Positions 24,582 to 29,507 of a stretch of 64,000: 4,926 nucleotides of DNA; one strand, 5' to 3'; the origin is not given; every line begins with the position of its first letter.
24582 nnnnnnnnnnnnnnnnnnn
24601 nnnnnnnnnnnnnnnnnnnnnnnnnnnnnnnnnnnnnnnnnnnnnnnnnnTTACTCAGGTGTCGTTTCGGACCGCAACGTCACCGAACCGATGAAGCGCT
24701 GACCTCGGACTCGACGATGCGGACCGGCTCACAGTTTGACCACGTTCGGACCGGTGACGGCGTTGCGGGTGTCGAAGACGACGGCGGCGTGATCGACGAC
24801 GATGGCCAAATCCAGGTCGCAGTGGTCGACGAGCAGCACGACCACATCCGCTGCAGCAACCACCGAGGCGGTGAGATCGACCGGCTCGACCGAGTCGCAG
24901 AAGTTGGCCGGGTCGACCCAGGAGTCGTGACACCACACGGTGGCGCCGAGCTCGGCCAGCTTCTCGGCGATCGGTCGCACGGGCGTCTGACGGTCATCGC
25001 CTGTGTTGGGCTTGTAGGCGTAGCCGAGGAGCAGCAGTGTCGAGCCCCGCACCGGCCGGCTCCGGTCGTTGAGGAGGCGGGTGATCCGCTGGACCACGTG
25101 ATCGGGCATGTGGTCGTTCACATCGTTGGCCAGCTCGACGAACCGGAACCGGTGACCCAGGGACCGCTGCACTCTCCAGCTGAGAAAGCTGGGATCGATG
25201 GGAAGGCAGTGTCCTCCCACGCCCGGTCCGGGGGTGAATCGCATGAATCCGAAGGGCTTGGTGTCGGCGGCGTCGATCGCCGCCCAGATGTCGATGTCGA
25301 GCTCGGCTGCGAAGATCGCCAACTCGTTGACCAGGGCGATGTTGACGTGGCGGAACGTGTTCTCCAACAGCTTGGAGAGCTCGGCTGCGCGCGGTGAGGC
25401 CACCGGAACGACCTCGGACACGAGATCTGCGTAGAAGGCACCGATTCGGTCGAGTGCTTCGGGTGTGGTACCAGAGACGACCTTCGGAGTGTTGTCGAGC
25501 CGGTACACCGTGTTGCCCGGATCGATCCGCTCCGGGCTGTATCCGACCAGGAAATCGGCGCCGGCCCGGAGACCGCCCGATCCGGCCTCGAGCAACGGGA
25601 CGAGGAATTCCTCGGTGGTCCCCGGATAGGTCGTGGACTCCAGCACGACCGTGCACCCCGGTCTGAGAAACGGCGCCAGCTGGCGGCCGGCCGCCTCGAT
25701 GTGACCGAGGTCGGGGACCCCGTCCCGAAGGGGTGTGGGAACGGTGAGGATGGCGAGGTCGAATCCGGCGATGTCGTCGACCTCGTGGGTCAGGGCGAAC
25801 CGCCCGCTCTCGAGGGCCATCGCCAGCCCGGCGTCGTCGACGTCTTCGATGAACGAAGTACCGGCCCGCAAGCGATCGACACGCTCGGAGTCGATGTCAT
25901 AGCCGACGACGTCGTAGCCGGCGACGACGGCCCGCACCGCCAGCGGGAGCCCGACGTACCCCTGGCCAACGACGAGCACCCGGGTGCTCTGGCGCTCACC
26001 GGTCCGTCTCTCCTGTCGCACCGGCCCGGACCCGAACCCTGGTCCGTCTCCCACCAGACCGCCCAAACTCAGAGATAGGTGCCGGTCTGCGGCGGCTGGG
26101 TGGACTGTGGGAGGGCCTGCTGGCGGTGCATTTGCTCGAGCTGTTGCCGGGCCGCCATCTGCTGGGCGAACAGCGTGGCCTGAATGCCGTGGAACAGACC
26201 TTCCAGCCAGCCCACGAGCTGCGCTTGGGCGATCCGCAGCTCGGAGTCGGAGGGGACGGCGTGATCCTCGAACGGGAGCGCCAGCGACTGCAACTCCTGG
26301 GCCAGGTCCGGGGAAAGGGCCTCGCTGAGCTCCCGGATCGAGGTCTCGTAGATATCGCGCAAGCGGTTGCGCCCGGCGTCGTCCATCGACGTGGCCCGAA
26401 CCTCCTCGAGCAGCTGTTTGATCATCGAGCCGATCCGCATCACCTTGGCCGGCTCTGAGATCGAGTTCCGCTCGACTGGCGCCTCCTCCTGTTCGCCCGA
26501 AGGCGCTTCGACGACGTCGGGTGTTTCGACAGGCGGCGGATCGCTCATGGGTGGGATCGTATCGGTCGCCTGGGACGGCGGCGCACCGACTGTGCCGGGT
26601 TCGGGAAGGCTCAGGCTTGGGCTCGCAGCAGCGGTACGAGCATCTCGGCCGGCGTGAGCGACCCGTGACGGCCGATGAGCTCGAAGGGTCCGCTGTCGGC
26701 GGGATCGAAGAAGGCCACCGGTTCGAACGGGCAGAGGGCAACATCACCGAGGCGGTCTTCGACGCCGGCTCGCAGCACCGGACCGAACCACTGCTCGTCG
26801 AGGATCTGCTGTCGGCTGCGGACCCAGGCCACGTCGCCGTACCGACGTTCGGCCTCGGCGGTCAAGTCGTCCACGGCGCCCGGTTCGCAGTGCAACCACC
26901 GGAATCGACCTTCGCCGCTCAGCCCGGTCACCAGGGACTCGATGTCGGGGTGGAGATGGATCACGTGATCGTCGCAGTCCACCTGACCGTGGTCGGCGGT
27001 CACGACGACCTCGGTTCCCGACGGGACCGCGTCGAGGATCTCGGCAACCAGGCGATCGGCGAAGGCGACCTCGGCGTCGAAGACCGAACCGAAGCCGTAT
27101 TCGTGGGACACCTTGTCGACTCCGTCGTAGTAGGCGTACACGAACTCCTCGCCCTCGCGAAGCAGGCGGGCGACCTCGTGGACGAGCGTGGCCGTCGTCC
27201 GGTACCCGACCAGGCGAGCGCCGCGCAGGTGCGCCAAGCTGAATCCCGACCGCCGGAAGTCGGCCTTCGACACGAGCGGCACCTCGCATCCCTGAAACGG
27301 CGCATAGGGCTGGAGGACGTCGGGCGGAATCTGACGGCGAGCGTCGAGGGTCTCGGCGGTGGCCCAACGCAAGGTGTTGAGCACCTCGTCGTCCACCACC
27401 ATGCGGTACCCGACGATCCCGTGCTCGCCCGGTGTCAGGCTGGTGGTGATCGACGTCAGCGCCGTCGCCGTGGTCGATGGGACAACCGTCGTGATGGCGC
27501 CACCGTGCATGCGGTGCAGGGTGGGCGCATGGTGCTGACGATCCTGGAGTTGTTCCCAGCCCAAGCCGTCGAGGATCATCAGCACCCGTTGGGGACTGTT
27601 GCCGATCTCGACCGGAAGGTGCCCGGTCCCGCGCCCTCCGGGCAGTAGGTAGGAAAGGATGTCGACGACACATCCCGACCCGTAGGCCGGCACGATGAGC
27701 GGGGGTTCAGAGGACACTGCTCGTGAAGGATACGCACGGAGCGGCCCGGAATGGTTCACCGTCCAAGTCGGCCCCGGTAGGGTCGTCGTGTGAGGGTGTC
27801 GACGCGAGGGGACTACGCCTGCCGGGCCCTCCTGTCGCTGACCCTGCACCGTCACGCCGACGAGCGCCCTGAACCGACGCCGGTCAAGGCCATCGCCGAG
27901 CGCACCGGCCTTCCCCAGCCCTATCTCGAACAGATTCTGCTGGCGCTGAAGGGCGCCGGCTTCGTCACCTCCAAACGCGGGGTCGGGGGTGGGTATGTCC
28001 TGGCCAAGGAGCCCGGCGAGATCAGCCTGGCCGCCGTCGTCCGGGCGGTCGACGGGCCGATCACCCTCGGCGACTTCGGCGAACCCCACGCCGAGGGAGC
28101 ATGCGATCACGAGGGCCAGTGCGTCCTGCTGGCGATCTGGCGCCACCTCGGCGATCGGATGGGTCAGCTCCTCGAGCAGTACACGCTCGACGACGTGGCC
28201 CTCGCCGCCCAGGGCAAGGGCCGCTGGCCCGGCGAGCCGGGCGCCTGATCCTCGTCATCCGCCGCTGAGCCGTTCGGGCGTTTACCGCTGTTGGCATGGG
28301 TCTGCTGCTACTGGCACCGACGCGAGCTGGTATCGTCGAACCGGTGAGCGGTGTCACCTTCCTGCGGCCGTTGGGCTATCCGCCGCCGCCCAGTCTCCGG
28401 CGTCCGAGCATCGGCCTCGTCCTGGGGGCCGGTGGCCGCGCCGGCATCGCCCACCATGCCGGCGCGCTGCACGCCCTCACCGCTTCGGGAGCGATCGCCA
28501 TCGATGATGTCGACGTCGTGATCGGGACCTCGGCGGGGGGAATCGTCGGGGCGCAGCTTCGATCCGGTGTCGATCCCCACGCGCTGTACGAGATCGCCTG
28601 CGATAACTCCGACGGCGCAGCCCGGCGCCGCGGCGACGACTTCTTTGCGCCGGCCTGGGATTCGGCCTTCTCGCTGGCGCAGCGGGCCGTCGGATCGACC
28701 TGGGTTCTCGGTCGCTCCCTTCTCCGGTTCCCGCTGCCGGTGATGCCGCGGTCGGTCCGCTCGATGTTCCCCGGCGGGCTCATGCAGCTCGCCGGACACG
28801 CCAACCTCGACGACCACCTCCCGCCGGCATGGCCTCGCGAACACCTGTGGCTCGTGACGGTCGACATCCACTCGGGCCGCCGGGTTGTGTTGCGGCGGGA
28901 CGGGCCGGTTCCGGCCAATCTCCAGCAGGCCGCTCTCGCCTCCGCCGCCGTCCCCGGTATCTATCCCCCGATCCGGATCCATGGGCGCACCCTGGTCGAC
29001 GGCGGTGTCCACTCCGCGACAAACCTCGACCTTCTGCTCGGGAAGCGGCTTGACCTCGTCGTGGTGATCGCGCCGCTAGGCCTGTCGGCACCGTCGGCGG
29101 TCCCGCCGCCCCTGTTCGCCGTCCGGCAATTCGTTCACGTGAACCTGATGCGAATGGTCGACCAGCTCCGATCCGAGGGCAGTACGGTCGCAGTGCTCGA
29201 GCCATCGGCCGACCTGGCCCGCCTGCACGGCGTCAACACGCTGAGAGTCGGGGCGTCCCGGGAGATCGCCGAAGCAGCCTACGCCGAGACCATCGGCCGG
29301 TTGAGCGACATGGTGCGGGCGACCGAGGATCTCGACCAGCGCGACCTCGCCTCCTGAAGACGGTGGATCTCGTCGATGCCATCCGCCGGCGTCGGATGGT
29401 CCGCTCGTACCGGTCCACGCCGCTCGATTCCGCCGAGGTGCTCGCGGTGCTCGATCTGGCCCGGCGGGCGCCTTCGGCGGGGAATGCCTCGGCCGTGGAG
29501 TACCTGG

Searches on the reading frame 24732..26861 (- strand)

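Call 45: search_protein_families(library=pfam, proteins=[window:24732-26861:-], max_evalue=0.001)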
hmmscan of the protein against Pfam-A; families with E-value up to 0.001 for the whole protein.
window:24732-26861:- (710 aa): 4 families
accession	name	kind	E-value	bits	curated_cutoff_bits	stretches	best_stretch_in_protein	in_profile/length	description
PF03721.20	UDPG_MGDP_dh_N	-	5.3e-36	124.4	27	1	294-470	2-180/187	UDP-glucose/GDP-mannose dehydrogenase family, NAD binding domain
PF00984.24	UDPG_MGDP_dh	-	1.5e-26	92.8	25.4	1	491-583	1-93/94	UDP-glucose/GDP-mannose dehydrogenase family, central domain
PF03720.21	UDPG_MGDP_dh_C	-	4.5e-15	56.3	30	1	611-702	2-101/103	UDP-glucose/GDP-mannose dehydrogenase family, UDP binding domain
PF03446.21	NAD_binding_2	-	0.00035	21.1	21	0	295-421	2-105/161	NAD binding domain of 6-phosphogluconate dehydrogenase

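Call 65: search_protein_families(library=ncbifam, proteins=[window:24732-26861:-], max_evalue=0.00001)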
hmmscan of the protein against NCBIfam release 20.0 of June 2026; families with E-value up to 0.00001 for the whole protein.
window:24732-26861:- (710 aa): 6 families
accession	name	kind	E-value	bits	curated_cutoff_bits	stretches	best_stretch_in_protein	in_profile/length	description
TIGR03026.1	NDP-sugDHase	subfamily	3.3e-112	375.3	189.8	1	294-700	2-413/413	nucleotide sugar dehydrogenase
NF040825.1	UDPMaNacDH_Arch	equivalog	3.3e-71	240.4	750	1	294-683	2-377/418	UDP-N-acetyl-D-mannosamine dehydrogenase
NF008286.0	PRK11064.1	equivalog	1.5e-62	211.6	459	1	293-685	4-401/420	UDP-N-acetyl-D-mannosamine dehydrogenase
NF011729.0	PRK15182.1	equivalog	2.2e-61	207.9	592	1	294-680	8-388/425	Vi polysaccharide biosynthesis UDP-N-acetylglucosamine C-6 dehydrogenase TviB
NF041297.1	UDPGDh_AglM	equivalog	4.4e-47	161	670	1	294-702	2-417/429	UDP-glucose 6-dehydrogenase AglM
NF047673.2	TeichurnBiosyTuaD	equivalog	2.9e-25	89.3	700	1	294-680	3-387/439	UDP-glucose 6-dehydrogenase TuaD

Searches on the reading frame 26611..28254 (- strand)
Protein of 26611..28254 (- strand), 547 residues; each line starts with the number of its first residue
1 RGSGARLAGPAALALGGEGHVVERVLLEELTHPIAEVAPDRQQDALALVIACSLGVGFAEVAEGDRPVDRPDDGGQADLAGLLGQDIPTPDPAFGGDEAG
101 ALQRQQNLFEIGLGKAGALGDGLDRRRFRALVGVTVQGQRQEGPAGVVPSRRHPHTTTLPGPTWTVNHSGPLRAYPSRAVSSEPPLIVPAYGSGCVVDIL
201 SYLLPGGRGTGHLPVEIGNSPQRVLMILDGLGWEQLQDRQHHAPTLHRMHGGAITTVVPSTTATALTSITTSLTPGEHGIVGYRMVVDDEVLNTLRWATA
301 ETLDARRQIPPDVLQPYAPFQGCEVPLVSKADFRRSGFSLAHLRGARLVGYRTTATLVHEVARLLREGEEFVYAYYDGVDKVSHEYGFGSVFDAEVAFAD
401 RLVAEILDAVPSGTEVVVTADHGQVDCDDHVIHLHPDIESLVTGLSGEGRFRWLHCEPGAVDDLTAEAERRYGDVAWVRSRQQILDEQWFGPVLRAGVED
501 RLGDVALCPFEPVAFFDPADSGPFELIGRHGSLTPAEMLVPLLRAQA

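Call 9: search_protein_families(library=pfam, proteins=[window:26611-28254:-], max_evalue=0.001)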
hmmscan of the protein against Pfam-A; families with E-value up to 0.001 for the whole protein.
window:26611-28254:- (547 aa): 3 families
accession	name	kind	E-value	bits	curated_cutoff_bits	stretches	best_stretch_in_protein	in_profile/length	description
PF01663.27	Phosphodiest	-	3.4e-25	89.8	23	1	224-489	2-302/342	Type I phosphodiesterase / nucleotide pyrophosphatase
PF08665.17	PglZ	-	2.1e-07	31.6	25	1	356-430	101-178/179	PglZ domain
PF01676.23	Metalloenzyme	-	0.00013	22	24.3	0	359-425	136-203/252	Metalloenzyme superfamily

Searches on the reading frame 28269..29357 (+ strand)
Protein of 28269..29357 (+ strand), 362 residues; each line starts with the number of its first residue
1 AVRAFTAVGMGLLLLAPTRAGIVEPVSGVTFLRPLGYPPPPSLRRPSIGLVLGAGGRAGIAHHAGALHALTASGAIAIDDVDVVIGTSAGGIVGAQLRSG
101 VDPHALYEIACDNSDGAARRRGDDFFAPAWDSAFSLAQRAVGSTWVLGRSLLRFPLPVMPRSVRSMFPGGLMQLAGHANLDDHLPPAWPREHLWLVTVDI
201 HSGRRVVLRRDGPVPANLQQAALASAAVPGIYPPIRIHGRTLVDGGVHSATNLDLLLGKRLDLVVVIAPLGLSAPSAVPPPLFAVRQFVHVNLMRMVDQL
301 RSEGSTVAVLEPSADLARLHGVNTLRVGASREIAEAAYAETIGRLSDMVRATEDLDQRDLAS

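Call 9: search_protein_families(library=pfam, proteins=[window:28269-29357:+], max_evalue=0.001)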
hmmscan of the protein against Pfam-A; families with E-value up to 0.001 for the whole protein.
window:28269-29357:+ (362 aa): 1 family
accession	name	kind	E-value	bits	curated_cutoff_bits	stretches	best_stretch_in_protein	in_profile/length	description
PF01734.28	Patatin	-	1.7e-20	74.5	27.7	1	50-256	1-190/191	Patatin-like phospholipase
